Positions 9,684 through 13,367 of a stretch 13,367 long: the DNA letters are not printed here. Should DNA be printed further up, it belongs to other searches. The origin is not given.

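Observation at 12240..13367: PEP synthase carries a ~375-aa acidic, repeat-rich, probably disordered C-terminal tail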

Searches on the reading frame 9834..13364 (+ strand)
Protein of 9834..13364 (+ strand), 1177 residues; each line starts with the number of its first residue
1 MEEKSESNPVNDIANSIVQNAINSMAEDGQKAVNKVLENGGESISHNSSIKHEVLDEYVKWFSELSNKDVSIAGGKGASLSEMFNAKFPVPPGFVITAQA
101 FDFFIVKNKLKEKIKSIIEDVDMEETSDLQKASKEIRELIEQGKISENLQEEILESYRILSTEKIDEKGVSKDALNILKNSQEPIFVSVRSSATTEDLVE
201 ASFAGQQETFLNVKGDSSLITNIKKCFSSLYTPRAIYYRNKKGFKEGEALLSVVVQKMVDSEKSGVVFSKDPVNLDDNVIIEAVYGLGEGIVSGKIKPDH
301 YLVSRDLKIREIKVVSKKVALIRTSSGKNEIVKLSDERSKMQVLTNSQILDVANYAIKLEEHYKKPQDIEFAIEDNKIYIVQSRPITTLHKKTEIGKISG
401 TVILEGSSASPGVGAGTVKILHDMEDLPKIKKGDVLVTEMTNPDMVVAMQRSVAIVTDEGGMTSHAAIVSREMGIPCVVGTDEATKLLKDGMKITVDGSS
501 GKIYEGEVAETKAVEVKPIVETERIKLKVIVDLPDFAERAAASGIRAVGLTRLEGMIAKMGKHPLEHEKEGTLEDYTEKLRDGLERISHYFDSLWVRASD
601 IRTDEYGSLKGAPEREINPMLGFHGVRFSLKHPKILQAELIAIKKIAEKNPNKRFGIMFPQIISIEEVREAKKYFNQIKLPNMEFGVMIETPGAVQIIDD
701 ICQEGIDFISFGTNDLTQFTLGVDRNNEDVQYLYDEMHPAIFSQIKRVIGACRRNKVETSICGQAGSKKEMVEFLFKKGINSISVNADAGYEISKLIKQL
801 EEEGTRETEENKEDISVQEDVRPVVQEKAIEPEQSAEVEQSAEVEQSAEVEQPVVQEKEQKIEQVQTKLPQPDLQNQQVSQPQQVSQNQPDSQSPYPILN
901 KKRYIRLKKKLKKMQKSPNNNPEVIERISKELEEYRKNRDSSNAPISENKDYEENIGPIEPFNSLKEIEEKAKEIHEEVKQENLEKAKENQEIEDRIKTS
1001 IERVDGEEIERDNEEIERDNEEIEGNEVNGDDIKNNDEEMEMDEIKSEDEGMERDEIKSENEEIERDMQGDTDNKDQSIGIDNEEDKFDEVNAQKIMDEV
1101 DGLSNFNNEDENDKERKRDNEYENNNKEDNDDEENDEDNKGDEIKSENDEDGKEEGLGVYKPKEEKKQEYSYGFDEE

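Call 6: search_protein_families(library=pfam, proteins=[window:9834-13364:+], max_evalue=1)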
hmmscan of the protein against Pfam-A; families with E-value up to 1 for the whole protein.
window:9834-13364:+ (1177 aa): 3 families
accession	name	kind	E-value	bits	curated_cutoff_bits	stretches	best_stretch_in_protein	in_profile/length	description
PF01326.24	PPDK_N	-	7.8e-101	338.1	27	1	71-394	2-317/328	Pyruvate phosphate dikinase, AMP/ATP-binding domain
PF02896.24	PEP-utilizers_C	-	1.7e-65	221.5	22.8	1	516-800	11-291/293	PEP-utilising enzyme, PEP-binding domain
PF00391.29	PEP-utilizers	-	3.5e-29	100.6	23.1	1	430-501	1-72/72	PEP-utilising enzyme, mobile domain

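Call 7: search_protein_families(library=ncbifam, proteins=[window:9834-13364:+], max_evalue=0.1)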
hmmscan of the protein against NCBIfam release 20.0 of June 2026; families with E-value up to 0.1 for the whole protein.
window:9834-13364:+ (1177 aa): 27 families (the best 25 are shown)
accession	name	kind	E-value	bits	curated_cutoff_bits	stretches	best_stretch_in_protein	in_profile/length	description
NF005057.0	PRK06464.1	equivalog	1.2e-232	774.3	598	1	57-806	5-794/798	phosphoenolpyruvate synthase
TIGR01418.1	PEP_synth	equivalog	7.4e-224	745.5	739.75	1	58-801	1-783/784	pyruvate, water dikinase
NF004878.0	PRK06241.1-3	subfamily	1.1e-111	374.5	945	2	56-390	2-315/891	phosphoenolpyruvate synthase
NF004877.0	PRK06241.1-2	subfamily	8.9e-95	318.7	866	2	56-390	2-316/869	phosphoenolpyruvate synthase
NF041857.1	RIF_Ptrans_rph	equivalog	2.7e-93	313.8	999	2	58-391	2-315/864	rifamycin-inactivating phosphotransferase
NF004879.0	PRK06241.1-4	equivalog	6.7e-85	285.9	976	2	57-392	3-318/868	phosphoenolpyruvate synthase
NF004881.0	PRK06241.2-2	equivalog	1.7e-84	284.7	883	2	69-397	15-320/898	phosphoenolpyruvate synthase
NF052631.1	prodigiosin_PigC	equivalog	1.9e-83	280.8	1300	2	67-394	10-305/883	prodigiosin ligase PigC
NF052632.1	undecylprod_RedH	equivalog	1.1e-80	271.8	1350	2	65-392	9-299/880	undecylprodigiosin ligase RedH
NF004880.0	PRK06241.2-1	equivalog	2.3e-72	244.2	972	2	65-391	10-285/837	phosphoenolpyruvate synthase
NF000283.1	RPH_KJ151292.1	equivalog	5.9e-62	210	1700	2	73-392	20-319/865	rifamycin-inactivating phosphotransferase Rph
TIGR01828.1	pyru_phos_dikin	equivalog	6.7e-62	209.6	843.45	4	389-562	374-566/865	pyruvate, phosphate dikinase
NF004883.0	PRK06241.2-4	equivalog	7.2e-59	199.8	1063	2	73-392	32-333/928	phosphoenolpyruvate synthase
TIGR01417.1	PTS_I_fam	equivalog_domain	4.3e-57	193.8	341.7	1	423-821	144-560/565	phosphoenolpyruvate--protein phosphotransferase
NF004882.0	PRK06241.2-3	equivalog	2.8e-51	174.6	850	2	72-394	12-284/827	phosphoenolpyruvate synthase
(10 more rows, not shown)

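Call 9: find_homologous_proteins(query=window:9834-13364:+)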
Query window:9834-13364:+ (1177 aa): 8000 proteins with E <= 0.001 among 8000 candidates; the best 120 are listed.
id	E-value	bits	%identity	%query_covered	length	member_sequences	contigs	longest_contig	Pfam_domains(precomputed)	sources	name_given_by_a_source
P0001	0.0e+0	1426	75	68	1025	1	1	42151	PF00391.30,PF02896.25,PF01326.25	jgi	jgi:pyruvate,water dikinase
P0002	0.0e+0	1298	70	71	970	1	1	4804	PF00391.30,PF02896.25,PF01326.25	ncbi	ncbi:MAG: phosphoenolpyruvate synthase, partial [archaeon]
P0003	0.0e+0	1265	76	63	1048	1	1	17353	PF00391.30,PF02896.25,PF01326.25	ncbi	-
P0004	0.0e+0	1258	73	65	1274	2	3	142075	PF00391.30,PF02896.25,PF01326.25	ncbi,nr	ncbi:phosphoenolpyruvate synthase [archaeon]|nr:phosphoenolpyruvate synthase [archaeon] MBT4241419.1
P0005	0.0e+0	1251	71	67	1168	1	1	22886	PF00391.30,PF02896.25,PF01326.25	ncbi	-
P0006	0.0e+0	1241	75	63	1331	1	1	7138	PF00391.30,PF02896.25,PF01326.25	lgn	-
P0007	0.0e+0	1240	70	68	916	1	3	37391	PF00391.30,PF02896.25,PF01326.25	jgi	jgi:pyruvate, water dikinase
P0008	0.0e+0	1238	72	67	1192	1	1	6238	PF00391.30,PF02896.25,PF01326.25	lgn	-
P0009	0.0e+0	1237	68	68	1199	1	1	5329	PF00391.30,PF02896.25,PF01326.25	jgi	-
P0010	0.0e+0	1237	58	89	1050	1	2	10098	PF00391.30,PF02896.25,PF01326.25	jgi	-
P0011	0.0e+0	1236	56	90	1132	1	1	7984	PF00391.30,PF02896.25,PF01326.25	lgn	-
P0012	0.0e+0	1229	59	85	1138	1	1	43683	PF00391.30,PF02896.25,PF01326.25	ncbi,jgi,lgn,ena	-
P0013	0.0e+0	1227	72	64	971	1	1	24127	PF00391.30,PF02896.25,PF01326.25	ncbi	-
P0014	0.0e+0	1226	38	10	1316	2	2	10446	PF00391.30,PF02896.25,PF01326.25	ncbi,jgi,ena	-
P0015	0.0e+0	1225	72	63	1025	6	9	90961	PF00391.30,PF02896.25,PF01326.25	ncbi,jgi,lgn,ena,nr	ncbi:phosphoenolpyruvate synthase [Candidatus Pacearchaeota archaeon]|nr:phosphoenolpyruvate synthas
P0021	0.0e+0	1219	71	64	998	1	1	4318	PF23477.2,PF00391.30,PF02896.25,PF01326.25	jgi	jgi:pyruvate,water dikinase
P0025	0.0e+0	1218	70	65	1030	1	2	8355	PF23477.2,PF00391.30,PF02896.25,PF01326.25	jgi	-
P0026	0.0e+0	1217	69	68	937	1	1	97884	PF23477.2,PF00391.30,PF02896.25,PF01326.25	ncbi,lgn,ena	-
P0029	0.0e+0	1211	69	64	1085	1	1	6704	PF23477.2,PF00391.30,PF02896.25,PF01326.25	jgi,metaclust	metaclust:\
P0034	0.0e+0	1204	61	79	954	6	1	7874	PF23477.2,PF00391.30,PF02896.25,PF03328.21,PF01326.25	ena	-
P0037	0.0e+0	1200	60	81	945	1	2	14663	PF23477.2,PF00391.30,PF02896.25,PF01326.25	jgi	jgi:pyruvate,water dikinase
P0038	0.0e+0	1199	60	79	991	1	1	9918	PF23477.2,PF00391.30,PF02896.25,PF01326.25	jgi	jgi:pyruvate, water dikinase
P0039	0.0e+0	1198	59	79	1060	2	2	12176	PF23477.2,PF00391.30,PF02896.25,PF01326.25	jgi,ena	-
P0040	0.0e+0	1198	70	64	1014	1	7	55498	PF23477.2,PF00391.30,PF02896.25,PF03328.21,PF01326.25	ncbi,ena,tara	tara:strand:+ start:6199 stop:9243 length:3045 start_codon:yes stop_codon:yes gene_type:complete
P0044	0.0e+0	1195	70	64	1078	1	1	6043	PF23477.2,PF00391.30,PF02896.25,PF01326.25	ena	-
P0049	0.0e+0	1192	58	83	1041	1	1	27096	PF23477.2,PF00391.30,PF02896.25,PF01326.25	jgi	-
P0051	0.0e+0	1189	59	81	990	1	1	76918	PF23477.2,PF00391.30,PF02896.25,PF01326.25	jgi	jgi:pyruvate, water dikinase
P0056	0.0e+0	1183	59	81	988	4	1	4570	PF23477.2,PF00391.30,PF02896.25,PF01326.25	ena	-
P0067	0.0e+0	1173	68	65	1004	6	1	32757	PF23477.2,PF00391.30,PF02896.25,PF01326.25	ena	-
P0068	0.0e+0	1172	70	64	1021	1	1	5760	PF23477.2,PF00391.30,PF02896.25,PF01326.25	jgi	-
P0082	0.0e+0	1157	69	64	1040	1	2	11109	PF23477.2,PF00391.30,PF02896.25,PF01326.25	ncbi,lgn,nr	ncbi:MAG: phosphoenolpyruvate synthase [Nanoarchaeota archaeon]|nr:phosphoenolpyruvate synthase [Nan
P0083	0.0e+0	1157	69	64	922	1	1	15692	PF23477.2,PF00391.30,PF02896.25,PF01326.25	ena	-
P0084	0.0e+0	1156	67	67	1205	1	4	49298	PF00391.30,PF02896.25,PF01326.25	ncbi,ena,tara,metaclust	tara:strand:+ start:2550 stop:6167 length:3618 start_codon:yes stop_codon:yes gene_type:complete|met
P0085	0.0e+0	1155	70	64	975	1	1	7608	PF00391.30,PF02896.25,PF01326.25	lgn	-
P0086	0.0e+0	1154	66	66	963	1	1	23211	PF23477.2,PF00391.30,PF02896.25,PF01326.25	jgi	-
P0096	0.0e+0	1142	59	80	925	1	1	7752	PF23477.2,PF00391.30,PF02896.25,PF01326.25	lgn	-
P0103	0.0e+0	1139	57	83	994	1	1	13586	PF23477.2,PF00391.30,PF02896.25,PF01326.25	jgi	-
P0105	0.0e+0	1137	59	81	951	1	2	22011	PF23477.2,PF00391.30,PF02896.25,PF01326.25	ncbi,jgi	-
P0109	0.0e+0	1129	57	80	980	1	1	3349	PF23477.2,PF00391.30,PF02896.25,PF01326.25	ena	-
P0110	0.0e+0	1129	59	79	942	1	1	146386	PF23477.2,PF00391.30,PF02896.25,PF01326.25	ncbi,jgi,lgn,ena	ncbi:MAG: phosphoenolpyruvate synthase [Candidatus Pacearchaeota archaeon]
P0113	0.0e+0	1123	57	82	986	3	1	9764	PF23477.2,PF00391.30,PF02896.25,PF01326.25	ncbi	-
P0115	0.0e+0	1121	68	63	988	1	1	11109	PF23477.2,PF00391.30,PF02896.25,PF01326.25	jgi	-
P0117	0.0e+0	1118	66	64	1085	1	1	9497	PF23477.2,PF00391.30,PF02896.25,PF01326.25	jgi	-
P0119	0.0e+0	1115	66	64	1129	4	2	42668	PF23477.2,PF00391.30,PF02896.25,PF01326.25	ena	-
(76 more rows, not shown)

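Call 15: search_protein_families(library=pfam, proteins=[P0021, P0026, P0029, P0040], max_evalue=1)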
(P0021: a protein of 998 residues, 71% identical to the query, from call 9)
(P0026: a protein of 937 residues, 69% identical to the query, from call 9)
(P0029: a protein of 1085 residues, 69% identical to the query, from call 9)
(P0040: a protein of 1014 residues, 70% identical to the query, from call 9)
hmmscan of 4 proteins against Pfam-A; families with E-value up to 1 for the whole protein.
P0021 (998 aa): 4 families
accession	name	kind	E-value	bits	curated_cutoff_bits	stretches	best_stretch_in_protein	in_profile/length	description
PF01326.24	PPDK_N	-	9.6e-101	337.8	27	1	34-359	2-319/328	Pyruvate phosphate dikinase, AMP/ATP-binding domain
PF02896.24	PEP-utilizers_C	-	1.6e-69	234.7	22.8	1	478-765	8-291/293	PEP-utilising enzyme, PEP-binding domain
PF00391.29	PEP-utilizers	-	5.3e-27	93.7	23.1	1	395-466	1-72/72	PEP-utilising enzyme, mobile domain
PF23477.1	zf_Tbcl_2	-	3.8e-10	39.7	27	1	807-837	6-36/37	Probable treble clef zinc finger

P0026 (937 aa): 5 families
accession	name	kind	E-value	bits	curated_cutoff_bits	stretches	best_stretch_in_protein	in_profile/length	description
PF01326.24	PPDK_N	-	7.1e-102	341.5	27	1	25-349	2-318/328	Pyruvate phosphate dikinase, AMP/ATP-binding domain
PF02896.24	PEP-utilizers_C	-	1e-66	225.6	22.8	1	471-744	12-281/293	PEP-utilising enzyme, PEP-binding domain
PF00391.29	PEP-utilizers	-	1.6e-27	95.4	23.1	1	384-455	1-72/72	PEP-utilising enzyme, mobile domain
PF23477.1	zf_Tbcl_2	-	4e-10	39.6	27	1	805-839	4-37/37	Probable treble clef zinc finger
PF14471.11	DUF4428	-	0.051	13.9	27.8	1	808-847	1-39/51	Domain of unknown function (DUF4428)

P0029 (1085 aa): 6 families
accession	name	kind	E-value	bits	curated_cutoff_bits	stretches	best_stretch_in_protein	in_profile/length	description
PF01326.24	PPDK_N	-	1.3e-101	340.6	27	1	29-356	2-321/328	Pyruvate phosphate dikinase, AMP/ATP-binding domain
PF02896.24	PEP-utilizers_C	-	5e-66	223.3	22.8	1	474-761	8-291/293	PEP-utilising enzyme, PEP-binding domain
PF00391.29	PEP-utilizers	-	3.2e-28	97.6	23.1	1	391-462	1-72/72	PEP-utilising enzyme, mobile domain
PF23477.1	zf_Tbcl_2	-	1.3e-12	47.6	27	1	845-876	6-37/37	Probable treble clef zinc finger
PF10392.15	COG5_N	-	0.099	13.3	31.2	1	750-799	38-87/132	Conserved oligomeric Golgi complex subunit 5, N-terminal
PF14471.11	DUF4428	-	0.74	10.2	27.8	0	847-873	2-28/51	Domain of unknown function (DUF4428)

P0040 (1014 aa): 8 families
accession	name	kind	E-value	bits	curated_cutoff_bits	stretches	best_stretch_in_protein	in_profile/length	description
PF01326.24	PPDK_N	-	5.2e-102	341.9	27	1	29-355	2-320/328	Pyruvate phosphate dikinase, AMP/ATP-binding domain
PF02896.24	PEP-utilizers_C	-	5.9e-69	232.9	22.8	1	468-757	6-291/293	PEP-utilising enzyme, PEP-binding domain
PF00391.29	PEP-utilizers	-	6e-27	93.5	23.1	1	388-458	2-72/72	PEP-utilising enzyme, mobile domain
PF23477.1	zf_Tbcl_2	-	4.6e-13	49.1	27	1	821-852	6-37/37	Probable treble clef zinc finger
PF03328.21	HpcH_HpaI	-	2.1e-05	24.4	25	1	613-712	87-183/221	HpcH/HpaI aldolase/citrate lyase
PF01918.27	Alba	-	0.019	15.2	25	1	335-389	2-61/66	Alba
PF02565.21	RecO_C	-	0.086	13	22.1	1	818-854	66-102/157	Recombination protein O C terminal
PF14471.11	DUF4428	-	0.11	12.9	27.8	1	822-858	1-37/51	Domain of unknown function (DUF4428)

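Call 36: predict_structure(alignment_id=A1)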
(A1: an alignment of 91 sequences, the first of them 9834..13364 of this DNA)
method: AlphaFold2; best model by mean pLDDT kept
length: 1177 residues; sequences in the alignment: 91
mean_pLDDT: 71.8   pTM: 0.48
mean pLDDT of the five models: 71.8, 71.2, 70.4, 70.0, 69.0
residues with pLDDT >= 90: 466; 70-90: 279; 50-70: 89; < 50: 343
segments of 3 or more residues with pLDDT < 50: 1-13, 26-55, 196-206, 510-514, 822-899, 940-964, 997-1177
pLDDT, mean of each block of 10 residues (from residue 1): 35 57 50 30 34 62 93 90 96 94 92 91 76 92 94 92 63 64 80 60 54 90 92 80 70 92 94 87 90 84 95 91 83 91 96 97 93 94 77 61 91 91 79 88 71 90 82 85 93 91 80 69 95 88 95 88 93 97 97 95 78 71 84 96 98 97 96 97 97 97 97 92 71 88 97 97 86 96 93 96 84 69 42 35 35 34 33 32 30 41 86 84 86 75 31 32 58 88 86 61 35 34 32 31 36 34 34 33 33 40 34 35 31 29 29 32 35 35
secondary structure, 60 per line:
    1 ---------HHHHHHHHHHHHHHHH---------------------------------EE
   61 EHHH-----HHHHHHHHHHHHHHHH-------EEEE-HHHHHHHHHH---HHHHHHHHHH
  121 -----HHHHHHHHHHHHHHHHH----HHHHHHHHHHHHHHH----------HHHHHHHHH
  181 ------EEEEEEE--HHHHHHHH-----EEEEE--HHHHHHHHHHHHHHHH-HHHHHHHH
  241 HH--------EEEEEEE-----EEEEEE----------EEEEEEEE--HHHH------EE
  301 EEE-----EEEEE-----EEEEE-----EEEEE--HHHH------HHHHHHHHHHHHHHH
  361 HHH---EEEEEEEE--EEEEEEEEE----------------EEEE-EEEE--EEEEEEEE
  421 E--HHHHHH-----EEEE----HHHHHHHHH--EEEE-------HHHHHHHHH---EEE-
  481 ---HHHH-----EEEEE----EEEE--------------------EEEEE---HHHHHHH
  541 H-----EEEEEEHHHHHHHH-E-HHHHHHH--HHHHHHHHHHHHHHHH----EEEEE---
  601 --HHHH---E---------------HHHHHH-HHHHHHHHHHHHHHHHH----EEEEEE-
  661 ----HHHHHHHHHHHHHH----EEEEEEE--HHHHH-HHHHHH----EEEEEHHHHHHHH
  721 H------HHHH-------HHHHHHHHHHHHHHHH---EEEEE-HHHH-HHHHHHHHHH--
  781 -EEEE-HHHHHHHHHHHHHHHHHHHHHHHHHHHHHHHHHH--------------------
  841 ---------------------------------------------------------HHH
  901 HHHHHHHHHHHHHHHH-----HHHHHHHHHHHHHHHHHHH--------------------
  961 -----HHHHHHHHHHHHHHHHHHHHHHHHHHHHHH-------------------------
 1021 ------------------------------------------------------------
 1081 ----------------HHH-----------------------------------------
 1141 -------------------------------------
elements in order (helices of 4 or more, strands of 3 or more residues): H10-25 E59-61 H70-85 E93-96 H98-107 H111-120 H126-142 H147-161 H172-180 E187-193 H196-203 E209-213 H216-231 H233-242 E251-257 E263-268 E279-286 H289-292 E299-303 E309-313 E319-323 E329-333 H336-339 H346-363 E367-374 E377-385 E402-405 E407-410 E413-421 H424-429 E435-438 H443-451 E454-457 H465-473 E477-479 H484-487 E493-497 E502-505 E526-530 H534-541 E547-552 H553-560 H564-570 H573-588 E593-597 H603-606 H626-631 H633-649 E654-659 H665-678 E683-689 H692-696 H698-703 E708-712 H713-721 H728-731 H739-754 E758-762 H764-767 H769-778 E782-785 H787-820 H898-916 H922-940 H966-995
